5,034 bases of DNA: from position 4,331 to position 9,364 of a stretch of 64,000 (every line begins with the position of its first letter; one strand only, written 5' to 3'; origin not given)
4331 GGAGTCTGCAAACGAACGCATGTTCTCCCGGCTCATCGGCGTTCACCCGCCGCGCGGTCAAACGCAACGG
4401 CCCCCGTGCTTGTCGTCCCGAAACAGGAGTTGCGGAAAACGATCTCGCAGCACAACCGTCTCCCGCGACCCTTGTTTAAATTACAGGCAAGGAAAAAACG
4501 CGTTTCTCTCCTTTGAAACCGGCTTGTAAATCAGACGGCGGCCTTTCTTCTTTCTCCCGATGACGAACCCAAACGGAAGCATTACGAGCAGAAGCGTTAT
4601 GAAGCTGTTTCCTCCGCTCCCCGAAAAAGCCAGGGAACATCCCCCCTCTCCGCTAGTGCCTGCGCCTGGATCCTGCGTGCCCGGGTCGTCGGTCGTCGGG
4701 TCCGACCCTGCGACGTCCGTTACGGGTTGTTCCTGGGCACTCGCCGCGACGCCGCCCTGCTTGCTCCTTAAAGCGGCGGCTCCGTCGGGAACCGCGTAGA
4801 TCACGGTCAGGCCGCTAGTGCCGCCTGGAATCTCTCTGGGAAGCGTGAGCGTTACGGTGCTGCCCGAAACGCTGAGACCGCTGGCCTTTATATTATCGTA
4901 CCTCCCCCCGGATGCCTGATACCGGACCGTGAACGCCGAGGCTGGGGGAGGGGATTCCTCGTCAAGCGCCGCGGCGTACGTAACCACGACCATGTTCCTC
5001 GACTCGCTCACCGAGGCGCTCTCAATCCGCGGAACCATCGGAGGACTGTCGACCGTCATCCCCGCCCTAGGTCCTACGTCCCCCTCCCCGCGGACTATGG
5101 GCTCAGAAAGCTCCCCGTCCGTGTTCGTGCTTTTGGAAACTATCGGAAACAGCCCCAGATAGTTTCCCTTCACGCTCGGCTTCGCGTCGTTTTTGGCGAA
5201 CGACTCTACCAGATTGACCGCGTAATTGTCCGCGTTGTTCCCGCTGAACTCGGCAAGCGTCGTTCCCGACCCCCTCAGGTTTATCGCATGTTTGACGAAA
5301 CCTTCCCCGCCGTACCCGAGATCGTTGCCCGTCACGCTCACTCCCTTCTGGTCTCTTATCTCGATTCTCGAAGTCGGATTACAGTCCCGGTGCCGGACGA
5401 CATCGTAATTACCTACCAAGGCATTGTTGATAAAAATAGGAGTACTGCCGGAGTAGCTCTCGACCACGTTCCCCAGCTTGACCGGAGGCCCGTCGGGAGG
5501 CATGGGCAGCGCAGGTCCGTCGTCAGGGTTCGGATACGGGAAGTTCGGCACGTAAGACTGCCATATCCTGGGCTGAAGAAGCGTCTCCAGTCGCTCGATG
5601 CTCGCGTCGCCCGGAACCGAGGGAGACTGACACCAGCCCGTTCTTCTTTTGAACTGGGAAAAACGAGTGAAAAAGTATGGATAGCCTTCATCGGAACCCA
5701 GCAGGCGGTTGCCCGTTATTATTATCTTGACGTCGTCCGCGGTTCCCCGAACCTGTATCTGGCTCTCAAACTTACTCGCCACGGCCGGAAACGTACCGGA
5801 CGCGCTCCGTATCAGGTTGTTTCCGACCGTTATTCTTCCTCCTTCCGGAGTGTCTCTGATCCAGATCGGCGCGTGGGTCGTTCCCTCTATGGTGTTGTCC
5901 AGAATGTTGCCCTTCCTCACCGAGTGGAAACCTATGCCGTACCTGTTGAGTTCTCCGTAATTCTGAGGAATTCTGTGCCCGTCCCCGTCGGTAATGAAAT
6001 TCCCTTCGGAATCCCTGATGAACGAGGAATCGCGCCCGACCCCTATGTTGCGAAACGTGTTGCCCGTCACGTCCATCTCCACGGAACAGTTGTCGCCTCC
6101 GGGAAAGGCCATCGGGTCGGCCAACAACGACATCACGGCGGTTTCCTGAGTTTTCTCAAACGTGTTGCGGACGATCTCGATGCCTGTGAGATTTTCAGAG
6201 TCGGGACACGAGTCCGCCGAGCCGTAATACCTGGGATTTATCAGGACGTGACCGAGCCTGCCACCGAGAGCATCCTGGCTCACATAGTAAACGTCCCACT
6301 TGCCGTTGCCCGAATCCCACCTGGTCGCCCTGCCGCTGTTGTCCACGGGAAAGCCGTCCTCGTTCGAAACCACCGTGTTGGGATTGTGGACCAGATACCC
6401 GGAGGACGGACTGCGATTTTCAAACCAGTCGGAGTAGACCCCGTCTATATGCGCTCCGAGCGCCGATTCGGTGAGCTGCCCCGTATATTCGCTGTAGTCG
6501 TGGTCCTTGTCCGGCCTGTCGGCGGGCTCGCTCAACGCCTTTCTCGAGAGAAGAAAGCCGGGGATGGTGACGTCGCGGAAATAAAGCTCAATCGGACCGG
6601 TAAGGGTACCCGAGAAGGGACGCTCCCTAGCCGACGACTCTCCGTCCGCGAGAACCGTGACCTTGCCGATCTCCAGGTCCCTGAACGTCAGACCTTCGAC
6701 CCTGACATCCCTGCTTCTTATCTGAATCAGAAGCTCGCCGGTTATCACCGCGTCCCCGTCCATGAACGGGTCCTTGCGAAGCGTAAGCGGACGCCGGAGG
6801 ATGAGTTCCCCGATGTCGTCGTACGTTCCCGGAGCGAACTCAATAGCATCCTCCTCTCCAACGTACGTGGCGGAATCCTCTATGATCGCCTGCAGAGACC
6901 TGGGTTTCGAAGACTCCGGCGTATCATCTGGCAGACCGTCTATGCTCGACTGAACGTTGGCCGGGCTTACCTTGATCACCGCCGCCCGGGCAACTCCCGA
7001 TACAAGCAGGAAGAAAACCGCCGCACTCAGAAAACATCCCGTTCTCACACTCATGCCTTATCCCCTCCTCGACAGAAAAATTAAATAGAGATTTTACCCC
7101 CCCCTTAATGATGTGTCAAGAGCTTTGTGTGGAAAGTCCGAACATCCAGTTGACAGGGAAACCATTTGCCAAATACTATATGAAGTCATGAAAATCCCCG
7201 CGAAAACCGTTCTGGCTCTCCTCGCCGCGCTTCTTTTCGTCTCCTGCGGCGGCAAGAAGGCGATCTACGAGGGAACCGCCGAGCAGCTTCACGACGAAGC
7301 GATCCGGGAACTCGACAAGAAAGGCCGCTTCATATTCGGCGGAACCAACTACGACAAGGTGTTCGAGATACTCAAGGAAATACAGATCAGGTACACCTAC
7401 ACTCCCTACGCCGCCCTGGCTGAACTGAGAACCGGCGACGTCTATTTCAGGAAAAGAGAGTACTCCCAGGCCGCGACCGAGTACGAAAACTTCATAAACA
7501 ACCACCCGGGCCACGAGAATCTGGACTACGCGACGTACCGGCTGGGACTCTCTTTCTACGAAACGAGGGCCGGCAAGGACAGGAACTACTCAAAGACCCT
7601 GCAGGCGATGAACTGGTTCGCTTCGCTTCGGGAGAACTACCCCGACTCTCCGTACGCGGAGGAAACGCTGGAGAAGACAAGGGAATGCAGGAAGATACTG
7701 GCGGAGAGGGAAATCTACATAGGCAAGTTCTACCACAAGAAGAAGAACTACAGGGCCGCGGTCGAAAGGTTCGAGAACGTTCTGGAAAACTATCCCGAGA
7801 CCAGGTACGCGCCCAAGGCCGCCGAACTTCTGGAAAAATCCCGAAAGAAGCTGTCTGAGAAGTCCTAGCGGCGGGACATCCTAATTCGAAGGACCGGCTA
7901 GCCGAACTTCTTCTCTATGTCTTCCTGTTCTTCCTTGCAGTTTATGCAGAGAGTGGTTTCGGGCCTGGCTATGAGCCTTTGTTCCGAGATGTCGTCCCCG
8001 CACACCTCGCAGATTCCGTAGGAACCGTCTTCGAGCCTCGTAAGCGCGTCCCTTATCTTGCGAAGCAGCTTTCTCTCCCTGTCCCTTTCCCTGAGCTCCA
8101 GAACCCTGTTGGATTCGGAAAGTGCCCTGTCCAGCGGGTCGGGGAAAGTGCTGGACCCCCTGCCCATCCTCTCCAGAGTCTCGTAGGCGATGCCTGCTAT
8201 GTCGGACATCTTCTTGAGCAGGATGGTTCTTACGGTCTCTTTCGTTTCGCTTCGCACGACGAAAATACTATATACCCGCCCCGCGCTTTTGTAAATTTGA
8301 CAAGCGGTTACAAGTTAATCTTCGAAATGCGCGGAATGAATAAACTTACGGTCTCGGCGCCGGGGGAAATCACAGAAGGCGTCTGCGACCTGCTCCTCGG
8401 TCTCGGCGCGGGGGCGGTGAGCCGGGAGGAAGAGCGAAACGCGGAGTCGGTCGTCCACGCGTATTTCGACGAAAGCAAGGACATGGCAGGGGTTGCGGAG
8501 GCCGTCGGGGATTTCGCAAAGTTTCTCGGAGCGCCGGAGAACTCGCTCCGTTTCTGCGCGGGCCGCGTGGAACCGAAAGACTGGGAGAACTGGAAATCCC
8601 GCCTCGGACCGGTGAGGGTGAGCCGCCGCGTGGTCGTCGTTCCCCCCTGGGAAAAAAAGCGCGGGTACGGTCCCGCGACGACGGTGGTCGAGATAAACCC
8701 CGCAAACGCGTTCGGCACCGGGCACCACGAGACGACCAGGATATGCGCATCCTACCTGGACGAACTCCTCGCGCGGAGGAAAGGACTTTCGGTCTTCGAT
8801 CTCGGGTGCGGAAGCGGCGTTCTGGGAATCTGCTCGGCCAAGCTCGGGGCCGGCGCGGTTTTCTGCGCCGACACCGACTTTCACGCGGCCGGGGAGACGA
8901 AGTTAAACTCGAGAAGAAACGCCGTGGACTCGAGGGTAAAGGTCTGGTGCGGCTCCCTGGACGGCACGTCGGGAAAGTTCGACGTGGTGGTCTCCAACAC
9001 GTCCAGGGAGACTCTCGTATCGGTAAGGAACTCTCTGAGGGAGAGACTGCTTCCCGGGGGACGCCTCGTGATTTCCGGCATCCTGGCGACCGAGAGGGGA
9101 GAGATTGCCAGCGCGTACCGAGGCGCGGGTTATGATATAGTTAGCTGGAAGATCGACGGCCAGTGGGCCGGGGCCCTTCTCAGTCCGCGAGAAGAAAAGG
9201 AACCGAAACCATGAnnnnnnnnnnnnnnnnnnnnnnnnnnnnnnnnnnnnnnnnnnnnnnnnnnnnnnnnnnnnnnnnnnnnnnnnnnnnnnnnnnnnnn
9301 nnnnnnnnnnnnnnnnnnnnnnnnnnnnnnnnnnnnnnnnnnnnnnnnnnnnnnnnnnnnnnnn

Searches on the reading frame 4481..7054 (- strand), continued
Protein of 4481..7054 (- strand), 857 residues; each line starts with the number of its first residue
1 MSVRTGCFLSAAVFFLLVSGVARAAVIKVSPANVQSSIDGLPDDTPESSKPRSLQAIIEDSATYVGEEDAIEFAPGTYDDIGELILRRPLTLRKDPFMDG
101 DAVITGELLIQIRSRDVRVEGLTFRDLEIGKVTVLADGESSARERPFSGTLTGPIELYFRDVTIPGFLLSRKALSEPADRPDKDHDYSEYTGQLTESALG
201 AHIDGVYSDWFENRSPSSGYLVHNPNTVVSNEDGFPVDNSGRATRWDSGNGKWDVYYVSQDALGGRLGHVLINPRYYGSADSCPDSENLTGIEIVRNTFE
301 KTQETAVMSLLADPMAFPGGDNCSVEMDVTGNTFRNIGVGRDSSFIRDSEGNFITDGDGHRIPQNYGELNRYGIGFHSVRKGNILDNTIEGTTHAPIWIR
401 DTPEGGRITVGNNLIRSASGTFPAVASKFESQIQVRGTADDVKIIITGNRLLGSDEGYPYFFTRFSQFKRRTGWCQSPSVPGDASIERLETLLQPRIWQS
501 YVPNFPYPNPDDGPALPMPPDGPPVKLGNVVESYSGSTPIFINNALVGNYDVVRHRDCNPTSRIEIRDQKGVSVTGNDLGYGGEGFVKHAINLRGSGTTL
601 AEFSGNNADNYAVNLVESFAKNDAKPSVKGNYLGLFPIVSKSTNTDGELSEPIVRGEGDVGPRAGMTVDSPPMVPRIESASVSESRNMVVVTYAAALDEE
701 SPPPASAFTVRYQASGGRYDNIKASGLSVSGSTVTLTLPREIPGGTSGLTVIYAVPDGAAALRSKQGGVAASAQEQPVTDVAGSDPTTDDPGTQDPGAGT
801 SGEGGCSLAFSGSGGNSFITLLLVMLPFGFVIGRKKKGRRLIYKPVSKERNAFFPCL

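Call 50: fold_search(model_id=the predicted structure, library=pdb)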
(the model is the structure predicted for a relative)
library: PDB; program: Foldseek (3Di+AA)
matches with E <= 10: 1258; with E <= 0.001: 22
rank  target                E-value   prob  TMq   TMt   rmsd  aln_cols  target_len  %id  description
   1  8yk3_B                1.0e-06  1.00  0.18  0.24  25.6       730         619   12  Blood group B alpha-1,3-galactosidase AgaBb from Bifidobacterium bifidum, construct T7-tag_24-673 (released 2024-07-10)
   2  8yk1_A                2.4e-06  1.00  0.19  0.20  23.8       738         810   12  Blood group B alpha-1,3-galactosidase AgaBb from Bifidobacterium bifidum, construct 23-844 (released 2024-07-10)
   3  5z9t_A                4.9e-06  1.00  0.20  0.31  16.5       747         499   10  a new PL6 alginate lyase complex with trisaccharide (released 2019-03-27)
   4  6a40_A                1.5e-05  1.00  0.21  0.31  16.2       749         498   10  complex structure of Alginate lyase AlyF-OU02 with G4 (released 2019-05-01)
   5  9i4f_A                1.6e-05  0.91  0.09  0.12  23.4       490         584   10  Blood Type B-converting alpha-1,3-galactosidase PpaGal from Pedobacter panaciterrae in its apo form (released 2025-03-12)
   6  2vbk                  2.5e-05  1.00  0.18  0.27  21.8       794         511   10  NATIVE TAILSPIKE PROTEIN OF BACTERIOPHAGE SF6 (released 2008-04-01)
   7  8yk2_B                2.5e-05  0.97  0.16  0.20  25.2       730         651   11  Blood group B alpha-1,3-galactosidase AgaBb from Bifidobacterium bifidum, construct T7-tag_24-700 (released 2024-07-10)
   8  7o84_B                5.8e-05  1.00  0.20  0.36  14.8       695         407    9  Structure of the PL6 family alginate lyase Pedsa0632 from Pseudopedobacter saltans in complex with substrate (released 2021-07-28)
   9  7jwf_B                5.8e-05  0.96  0.11  0.15  22.5       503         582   10  Crystal structure of PdGH110B D344N in complex with alpha-(1,3)-galactobiose (released 2020-11-04)
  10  7o84_A                1.0e-04  1.00  0.20  0.36  15.2       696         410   10  Structure of the PL6 family alginate lyase Pedsa0632 from Pseudopedobacter saltans in complex with substrate (released 2021-07-28)
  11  8yk3_A                1.0e-04  0.99  0.20  0.27  24.8       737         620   12  Blood group B alpha-1,3-galactosidase AgaBb from Bifidobacterium bifidum, construct T7-tag_24-673 (released 2024-07-10)
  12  7jw4_B                1.3e-04  0.96  0.10  0.13  22.7       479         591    8  Crystal structure of PdGH110B in complex with D-galactose (released 2020-11-04)
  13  9beu_B                1.5e-04  0.94  0.10  0.14  22.3       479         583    9  Structure of GH110B in complex with a lambda-carrageenan oligosaccharide (released 2025-08-27)
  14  7o7a_B                1.6e-04  0.99  0.18  0.32  16.4       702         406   10  Structure of the PL6 family alginate lyase Pedsa0632 from Pseudopedobacter saltans (released 2021-07-28)
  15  7jwf_A                1.8e-04  0.93  0.10  0.13  22.9       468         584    9  Crystal structure of PdGH110B D344N in complex with alpha-(1,3)-galactobiose (released 2020-11-04)
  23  1ofm_A                1.1e-03  1.00  0.22  0.35  13.2       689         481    9  CRYSTAL STRUCTURE OF CHONDROITINASE B COMPLEXED TO CHONDROITIN 4-SULFATE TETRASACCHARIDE (released 2004-04-19)
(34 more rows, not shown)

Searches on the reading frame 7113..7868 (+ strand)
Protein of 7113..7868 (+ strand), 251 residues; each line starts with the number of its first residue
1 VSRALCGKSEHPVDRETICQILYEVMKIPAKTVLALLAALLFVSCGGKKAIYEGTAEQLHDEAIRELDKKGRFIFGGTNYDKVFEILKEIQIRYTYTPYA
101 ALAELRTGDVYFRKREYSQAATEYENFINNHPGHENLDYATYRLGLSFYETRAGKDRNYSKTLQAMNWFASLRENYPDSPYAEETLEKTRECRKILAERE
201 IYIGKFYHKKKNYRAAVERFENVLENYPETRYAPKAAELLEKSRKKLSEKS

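Call 8: search_protein_families(library=pfam, proteins=[window:7113-7868:+], max_evalue=0.01)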
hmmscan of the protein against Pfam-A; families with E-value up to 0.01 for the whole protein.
window:7113-7868:+ (251 aa): 9 families
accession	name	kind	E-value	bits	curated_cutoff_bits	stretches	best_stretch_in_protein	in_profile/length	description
PF13525.12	YfiO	-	2.6e-38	132.3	25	1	70-249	11-193/203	Outer membrane lipoprotein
PF13512.12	TPR_18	-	2.1e-15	57.6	21.9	1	77-184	23-140/145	Tetratricopeptide repeat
PF13174.12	TPR_6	-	8e-13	48.6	26.3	1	103-133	2-32/33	Tetratricopeptide repeat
PF09976.15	TPR_21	-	2.6e-05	24.5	25.5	1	79-144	54-119/193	Tetratricopeptide repeat-like domain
PF13432.12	TPR_16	-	0.0002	22.2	32.7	0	106-151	2-44/65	Tetratricopeptide repeat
PF25064.1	ARM_TT21_5th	-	0.00099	19.8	27.8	0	108-134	8-34/117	TT21 fifth ARM repeats domain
PF24575.1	TPR_Slam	-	0.0018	19.1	35.2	0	102-137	48-83/104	Surface lipoprotein assembly modifier, N-terminal TPR repeats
PF07719.23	TPR_2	-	0.0023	18.3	27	0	202-229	6-33/34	Tetratricopeptide repeat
PF13428.12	TPR_14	-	0.0052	17.8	23.5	0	106-137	6-37/44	Tetratricopeptide repeat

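Call 14: find_encoding_contigs(protein=window:7113-7868:+, flank=3000, max_places=10)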
Protein window:7113-7868:+ (251 aa): no gene with exactly this product is on record in the collection.

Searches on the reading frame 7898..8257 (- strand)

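Call 57: search_protein_families(library=pfam, proteins=[window:7898-8257:-], max_evalue=0.001)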
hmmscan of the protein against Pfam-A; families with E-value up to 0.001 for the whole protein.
window:7898-8257:- (119 aa): 2 families
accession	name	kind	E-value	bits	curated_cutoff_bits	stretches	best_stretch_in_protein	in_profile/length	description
PF21157.2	DksA_N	-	7.9e-20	71.3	27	1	7-75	3-71/71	DnaK suppressor protein DksA, N-terminal domain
PF01258.23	zf-dskA_traR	-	1.1e-14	54.5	24.9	1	78-112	1-35/36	Prokaryotic dksA/traR C4-type zinc finger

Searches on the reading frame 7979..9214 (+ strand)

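Call 8: search_protein_families(library=pfam, proteins=[window:7979-9214:+], max_evalue=0.01)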
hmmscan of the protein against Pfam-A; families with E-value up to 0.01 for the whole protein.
window:7979-9214:+ (411 aa): 8 families
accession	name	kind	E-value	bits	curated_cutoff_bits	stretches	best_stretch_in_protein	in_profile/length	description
PF06325.19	PrmA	-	2.7e-52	178.6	22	1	150-397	49-289/296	Ribosomal protein L11 methyltransferase (PrmA)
PF05175.20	MTS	-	2e-09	37.8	23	1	261-340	24-105/170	Methyltransferase small domain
PF13489.12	Methyltransf_23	-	6.9e-06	26.3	27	1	250-371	3-122/164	Methyltransferase domain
PF13649.12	Methyltransf_25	-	6.7e-05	23.9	27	1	272-361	1-97/97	Methyltransferase domain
PF13847.12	Methyltransf_31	-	0.00076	19.6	27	1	267-367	2-111/145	Methyltransferase domain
PF08241.18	Methyltransf_11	-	0.0015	19.6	21.2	1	274-364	2-94/95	Methyltransferase domain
PF08242.18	Methyltransf_12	-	0.0017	19.5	30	1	274-363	2-98/98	Methyltransferase domain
PF10294.15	Methyltransf_16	-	0.0071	16.5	21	0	265-320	43-100/174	Lysine methyltransferase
